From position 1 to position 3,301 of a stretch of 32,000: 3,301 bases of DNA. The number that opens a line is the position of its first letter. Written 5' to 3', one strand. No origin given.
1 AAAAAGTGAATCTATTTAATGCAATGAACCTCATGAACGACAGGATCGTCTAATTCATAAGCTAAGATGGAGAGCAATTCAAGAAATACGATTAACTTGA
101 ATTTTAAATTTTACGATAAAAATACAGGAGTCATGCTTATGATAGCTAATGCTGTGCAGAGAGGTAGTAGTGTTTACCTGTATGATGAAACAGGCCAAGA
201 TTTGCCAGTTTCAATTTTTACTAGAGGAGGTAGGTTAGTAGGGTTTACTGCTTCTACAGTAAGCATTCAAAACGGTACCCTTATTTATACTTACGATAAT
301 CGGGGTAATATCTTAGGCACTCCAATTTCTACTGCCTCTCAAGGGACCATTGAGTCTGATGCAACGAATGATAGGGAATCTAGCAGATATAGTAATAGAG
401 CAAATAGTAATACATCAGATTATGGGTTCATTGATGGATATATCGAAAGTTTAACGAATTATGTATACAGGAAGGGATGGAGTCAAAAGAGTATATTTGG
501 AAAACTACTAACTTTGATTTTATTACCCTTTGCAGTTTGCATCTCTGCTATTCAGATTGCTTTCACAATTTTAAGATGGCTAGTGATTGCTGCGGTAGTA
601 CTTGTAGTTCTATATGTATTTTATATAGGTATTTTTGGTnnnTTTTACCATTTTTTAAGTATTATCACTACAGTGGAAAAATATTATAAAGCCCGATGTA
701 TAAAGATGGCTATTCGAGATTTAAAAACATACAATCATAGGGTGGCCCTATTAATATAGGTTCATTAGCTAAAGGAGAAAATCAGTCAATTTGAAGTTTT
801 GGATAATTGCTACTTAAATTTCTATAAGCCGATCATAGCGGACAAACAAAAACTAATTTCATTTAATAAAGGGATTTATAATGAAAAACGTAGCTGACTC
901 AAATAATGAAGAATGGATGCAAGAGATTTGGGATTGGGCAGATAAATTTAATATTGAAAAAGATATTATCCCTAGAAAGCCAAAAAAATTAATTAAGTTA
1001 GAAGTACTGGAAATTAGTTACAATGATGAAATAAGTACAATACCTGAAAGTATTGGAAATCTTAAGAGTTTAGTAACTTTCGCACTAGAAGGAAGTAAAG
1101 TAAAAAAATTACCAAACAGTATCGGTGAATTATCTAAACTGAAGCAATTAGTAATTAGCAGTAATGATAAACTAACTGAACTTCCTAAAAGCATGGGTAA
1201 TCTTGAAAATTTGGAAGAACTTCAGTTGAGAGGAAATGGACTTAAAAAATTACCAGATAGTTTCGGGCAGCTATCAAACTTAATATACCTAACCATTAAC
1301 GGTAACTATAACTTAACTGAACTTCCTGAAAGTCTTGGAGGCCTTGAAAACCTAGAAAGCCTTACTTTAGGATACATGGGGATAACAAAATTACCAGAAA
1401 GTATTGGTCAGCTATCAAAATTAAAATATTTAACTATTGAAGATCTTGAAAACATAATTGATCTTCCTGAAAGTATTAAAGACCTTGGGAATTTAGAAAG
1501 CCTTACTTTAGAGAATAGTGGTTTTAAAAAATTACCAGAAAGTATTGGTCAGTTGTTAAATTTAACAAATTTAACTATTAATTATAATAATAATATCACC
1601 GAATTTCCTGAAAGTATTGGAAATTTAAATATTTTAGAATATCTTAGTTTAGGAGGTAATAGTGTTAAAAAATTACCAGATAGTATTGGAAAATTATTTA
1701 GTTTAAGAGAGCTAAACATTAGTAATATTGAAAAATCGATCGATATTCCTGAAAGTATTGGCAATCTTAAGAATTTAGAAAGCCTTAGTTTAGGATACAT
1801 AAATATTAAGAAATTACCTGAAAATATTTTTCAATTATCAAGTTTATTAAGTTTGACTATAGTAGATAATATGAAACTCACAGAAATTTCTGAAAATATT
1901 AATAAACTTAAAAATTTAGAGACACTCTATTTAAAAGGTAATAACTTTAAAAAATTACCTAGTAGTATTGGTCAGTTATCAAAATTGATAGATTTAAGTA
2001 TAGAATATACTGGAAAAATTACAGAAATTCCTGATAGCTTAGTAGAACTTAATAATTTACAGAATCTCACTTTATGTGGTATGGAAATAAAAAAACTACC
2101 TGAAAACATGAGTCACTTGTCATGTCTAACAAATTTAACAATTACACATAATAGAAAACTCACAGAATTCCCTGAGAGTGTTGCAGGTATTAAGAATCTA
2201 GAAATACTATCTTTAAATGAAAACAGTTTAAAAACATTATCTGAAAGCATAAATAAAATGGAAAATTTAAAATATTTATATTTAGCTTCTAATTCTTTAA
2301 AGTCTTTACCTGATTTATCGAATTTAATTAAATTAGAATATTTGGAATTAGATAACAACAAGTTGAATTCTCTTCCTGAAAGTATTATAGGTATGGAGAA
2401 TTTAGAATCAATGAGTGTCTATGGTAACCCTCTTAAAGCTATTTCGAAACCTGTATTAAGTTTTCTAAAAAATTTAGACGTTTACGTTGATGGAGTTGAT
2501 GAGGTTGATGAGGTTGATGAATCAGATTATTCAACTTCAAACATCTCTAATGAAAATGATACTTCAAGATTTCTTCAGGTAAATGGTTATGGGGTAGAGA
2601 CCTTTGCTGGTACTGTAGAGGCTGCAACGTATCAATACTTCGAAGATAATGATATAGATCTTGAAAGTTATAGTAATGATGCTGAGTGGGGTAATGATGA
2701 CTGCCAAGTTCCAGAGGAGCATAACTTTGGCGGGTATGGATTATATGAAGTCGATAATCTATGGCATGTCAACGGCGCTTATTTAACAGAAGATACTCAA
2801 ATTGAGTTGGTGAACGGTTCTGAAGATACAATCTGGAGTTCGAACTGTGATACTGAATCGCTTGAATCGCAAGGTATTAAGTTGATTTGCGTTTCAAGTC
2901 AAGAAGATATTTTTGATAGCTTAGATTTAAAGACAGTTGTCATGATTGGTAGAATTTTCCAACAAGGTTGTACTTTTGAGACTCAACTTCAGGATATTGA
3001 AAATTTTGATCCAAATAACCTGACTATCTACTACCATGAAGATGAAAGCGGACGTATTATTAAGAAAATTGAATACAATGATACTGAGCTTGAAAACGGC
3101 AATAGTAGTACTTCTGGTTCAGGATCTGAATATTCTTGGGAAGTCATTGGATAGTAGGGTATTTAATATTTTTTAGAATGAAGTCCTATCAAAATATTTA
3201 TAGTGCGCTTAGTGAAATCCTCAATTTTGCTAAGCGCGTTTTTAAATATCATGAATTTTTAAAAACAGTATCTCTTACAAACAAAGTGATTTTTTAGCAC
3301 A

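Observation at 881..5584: Convergent pair of giant cytoplasmic LRR paralogs sharing an unrecognised ~190-aa C-terminal domain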

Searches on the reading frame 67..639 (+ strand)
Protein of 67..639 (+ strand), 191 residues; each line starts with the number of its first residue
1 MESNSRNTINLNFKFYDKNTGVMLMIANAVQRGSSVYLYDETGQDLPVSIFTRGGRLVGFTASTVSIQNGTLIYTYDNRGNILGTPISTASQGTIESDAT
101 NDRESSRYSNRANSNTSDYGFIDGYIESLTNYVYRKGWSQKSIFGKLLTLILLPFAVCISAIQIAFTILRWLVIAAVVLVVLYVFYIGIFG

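Call 4: search_protein_families(library=pfam, proteins=[window:67-639:+], max_evalue=1)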
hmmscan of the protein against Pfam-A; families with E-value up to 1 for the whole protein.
window:67-639:+ (191 aa): 1 family
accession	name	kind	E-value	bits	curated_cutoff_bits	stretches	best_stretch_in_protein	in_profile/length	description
PF25228.1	Lips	-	0.92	8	27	0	116-187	551-620/892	Lips protein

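Call 6: search_protein_families(library=ncbifam, proteins=[window:67-639:+], max_evalue=1)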
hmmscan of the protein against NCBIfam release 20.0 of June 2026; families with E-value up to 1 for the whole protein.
window:67-639:+ (191 aa): 0 families

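Call 7: search_protein_families(library=padloc, proteins=[window:67-639:+], max_evalue=1)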
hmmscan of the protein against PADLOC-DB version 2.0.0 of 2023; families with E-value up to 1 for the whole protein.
window:67-639:+ (191 aa): 0 families

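Call 105: search_solved_structures(query=window:67-639:+, max_evalue=10)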
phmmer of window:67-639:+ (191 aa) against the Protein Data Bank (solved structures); distinct sequences matched with E-value up to 10: 0.

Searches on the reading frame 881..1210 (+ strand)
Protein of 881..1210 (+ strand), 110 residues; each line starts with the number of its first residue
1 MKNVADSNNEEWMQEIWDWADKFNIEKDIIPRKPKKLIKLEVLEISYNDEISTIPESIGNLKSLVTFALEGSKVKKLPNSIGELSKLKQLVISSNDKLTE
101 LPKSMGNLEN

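Call 85: find_homologous_proteins(query=window:881-1210:+, max_evalue=0.001)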
Query window:881-1210:+ (110 aa): 3 proteins with E <= 0.001 among 29 candidates.
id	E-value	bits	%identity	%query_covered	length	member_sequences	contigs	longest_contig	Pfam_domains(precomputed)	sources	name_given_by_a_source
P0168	6.6e-47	176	97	79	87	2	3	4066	PF23598.2,PF13855.13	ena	-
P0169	1.7e-17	81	58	63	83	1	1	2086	-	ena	-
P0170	1.7e-4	40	48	51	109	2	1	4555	PF23598.2,PF13855.13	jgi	-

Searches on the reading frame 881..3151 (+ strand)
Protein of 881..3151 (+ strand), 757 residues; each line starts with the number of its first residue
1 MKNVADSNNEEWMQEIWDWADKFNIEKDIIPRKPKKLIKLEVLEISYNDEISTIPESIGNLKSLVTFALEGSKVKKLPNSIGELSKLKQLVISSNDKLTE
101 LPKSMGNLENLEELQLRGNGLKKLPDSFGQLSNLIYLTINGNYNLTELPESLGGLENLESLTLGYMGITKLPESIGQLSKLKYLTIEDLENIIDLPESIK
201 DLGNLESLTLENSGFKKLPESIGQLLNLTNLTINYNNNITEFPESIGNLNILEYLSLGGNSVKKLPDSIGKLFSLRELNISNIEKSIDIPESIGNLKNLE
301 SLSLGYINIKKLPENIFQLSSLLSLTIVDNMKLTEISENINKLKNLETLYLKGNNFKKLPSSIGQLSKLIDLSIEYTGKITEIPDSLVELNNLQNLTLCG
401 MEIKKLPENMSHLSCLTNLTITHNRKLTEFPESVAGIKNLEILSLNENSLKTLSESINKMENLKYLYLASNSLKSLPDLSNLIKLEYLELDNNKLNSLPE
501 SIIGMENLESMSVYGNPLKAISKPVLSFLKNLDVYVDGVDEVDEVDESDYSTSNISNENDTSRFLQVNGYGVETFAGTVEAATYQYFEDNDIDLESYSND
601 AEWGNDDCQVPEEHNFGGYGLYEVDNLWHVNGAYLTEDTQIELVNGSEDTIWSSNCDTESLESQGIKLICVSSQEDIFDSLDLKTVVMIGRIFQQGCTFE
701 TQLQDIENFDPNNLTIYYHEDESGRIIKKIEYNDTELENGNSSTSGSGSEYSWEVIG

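Call 4: search_protein_families(library=pfam, proteins=[window:881-3151:+], max_evalue=1)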
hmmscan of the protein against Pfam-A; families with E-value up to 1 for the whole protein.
window:881-3151:+ (757 aa): 9 families
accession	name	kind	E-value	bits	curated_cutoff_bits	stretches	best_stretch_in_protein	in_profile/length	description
PF23598.1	LRR_14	-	1.5e-73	248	40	9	174-257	42-121/353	Leucine-rich repeat region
PF13855.12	LRR_8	-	6.3e-44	148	27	9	416-473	3-61/61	Leucine rich repeat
PF12799.13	LRR_4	-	4.9e-37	125.6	27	13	462-499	2-40/44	Leucine Rich repeats (2 copies)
PF25019.1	LRR_R13L1-DRL21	-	2.4e-20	73.2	27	8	109-166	69-127/127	R13L1/DRL21 LRRs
PF23286.1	LRR_13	-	4e-18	66.3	30.1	6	39-116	4-81/210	Disease resistance protein RPS4B-like, leucine-rich repeats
PF00560.39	LRR_1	-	3.7e-17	59.2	20.6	2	345-366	1-23/23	Leucine Rich Repeat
PF24758.1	LRR_At5g56370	-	8.3e-09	35.9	27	1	343-405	10-75/227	FBD-associated F-box protein At5g56370, LRR repeats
PF23211.1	LRR_LRWD1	-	0.00013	22.2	28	3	442-540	18-121/190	Leucine-rich repeat and WD repeat-containing protein 1, LRR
PF14580.12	LRR_9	-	0.028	14.4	30.5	1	425-489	55-116/175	Leucine-rich repeat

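Call 6: search_protein_families(library=ncbifam, proteins=[window:881-3151:+], max_evalue=1)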
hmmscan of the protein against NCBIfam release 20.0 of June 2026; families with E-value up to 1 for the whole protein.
window:881-3151:+ (757 aa): 9 families
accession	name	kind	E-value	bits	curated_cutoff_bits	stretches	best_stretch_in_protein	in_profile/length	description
NF041381.1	XopAC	subfamily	9.8e-106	354.1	450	6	109-245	66-202/451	XopAC/AvrAC family type III secretion system effector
NF041351.1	XopL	equivalog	6.5e-92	308.8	500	6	192-366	86-270/497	type III secretion system leucine-rich repeat domain-containing effector XopL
NF041400.1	XopAE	equivalog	7.1e-85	285.7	600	4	114-305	1-193/478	type III secretion system effector XopAE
NF047464.1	FibnectbindLIC11051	equivalog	1e-50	173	1000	3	290-537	390-635/685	LIC_11051 family fibronectin-binding protein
NF033190.2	inl_like_NEAT_1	exception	4e-13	48.5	1275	2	275-532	243-485/754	NEAT domain-containing leucine-rich repeat protein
NF033188.1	internalin_H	exception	6.2e-05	21.8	1050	1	366-509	97-233/548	InlH/InlC2 family class 1 internalin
NF011917.0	PRK15387.1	equivalog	0.00021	19.4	1243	2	346-520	304-459/788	type III secretion system effector E3 ubiquitin transferase SspH2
TIGR03796.1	NHLM_micro_ABC1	equivalog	0.046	11.9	853.3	0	48-167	376-489/710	NHLP family bacteriocin export ABC transporter peptidase/permease/ATPase subunit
NF008442.0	PRK11288.1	equivalog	0.32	9.2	689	0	413-470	91-148/504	L-arabinose ABC transporter ATP-binding protein AraG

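Call 7: search_protein_families(library=padloc, proteins=[window:881-3151:+], max_evalue=1)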
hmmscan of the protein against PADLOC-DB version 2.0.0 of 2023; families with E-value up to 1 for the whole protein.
window:881-3151:+ (757 aa): 0 families

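Call 121: list_cluster_members(proteins=[window:881-3151:+, window:3446-5584:-, window:14933-15931:+])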
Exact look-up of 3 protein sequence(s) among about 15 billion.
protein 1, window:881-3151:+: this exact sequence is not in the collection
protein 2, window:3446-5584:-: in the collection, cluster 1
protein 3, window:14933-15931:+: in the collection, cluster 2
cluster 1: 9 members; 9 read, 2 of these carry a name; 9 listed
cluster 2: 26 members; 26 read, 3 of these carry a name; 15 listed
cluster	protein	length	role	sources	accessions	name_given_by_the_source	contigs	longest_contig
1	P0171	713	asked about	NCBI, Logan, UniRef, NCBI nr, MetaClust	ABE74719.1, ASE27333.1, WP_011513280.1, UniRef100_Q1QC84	leucine-rich repeat domain-containing protein [Psychrobacter cryohalolentis] | Leucine-rich repeat, typical subtype n=1 Tax=Psychrobacter cryohalolentis (strain ATCC ... | status=active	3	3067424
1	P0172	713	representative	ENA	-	-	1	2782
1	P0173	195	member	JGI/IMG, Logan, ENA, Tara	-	strand:+ start:33762 stop:34349 length:588 start_codon:yes stop_codon:yes ...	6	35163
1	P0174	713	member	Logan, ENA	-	-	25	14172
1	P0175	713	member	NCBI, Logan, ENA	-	-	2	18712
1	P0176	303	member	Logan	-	-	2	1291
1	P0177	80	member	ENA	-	-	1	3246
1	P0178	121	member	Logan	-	-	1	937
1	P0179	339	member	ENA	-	-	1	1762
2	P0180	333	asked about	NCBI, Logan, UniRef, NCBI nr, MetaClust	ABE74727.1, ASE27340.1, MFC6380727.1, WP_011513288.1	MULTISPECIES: leucine-rich repeat domain-containing protein [Psychrobacter] | Disease resistance R13L4/SHOC-2-like LRR domain-containing protein n=2 Tax=Psychrobacter ... | status=active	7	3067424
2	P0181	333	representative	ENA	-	-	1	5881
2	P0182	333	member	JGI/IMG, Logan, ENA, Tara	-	strand:- start:23326 stop:24327 length:1002 start_codon:yes stop_codon:yes ...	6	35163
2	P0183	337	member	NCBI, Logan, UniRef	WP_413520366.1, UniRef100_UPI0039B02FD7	leucine-rich repeat domain-containing protein [Psychrobacter glacincola] | leucine-rich repeat domain-containing protein n=1 Tax=Psychrobacter glacincola ...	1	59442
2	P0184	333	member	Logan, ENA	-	-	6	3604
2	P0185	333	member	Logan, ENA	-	-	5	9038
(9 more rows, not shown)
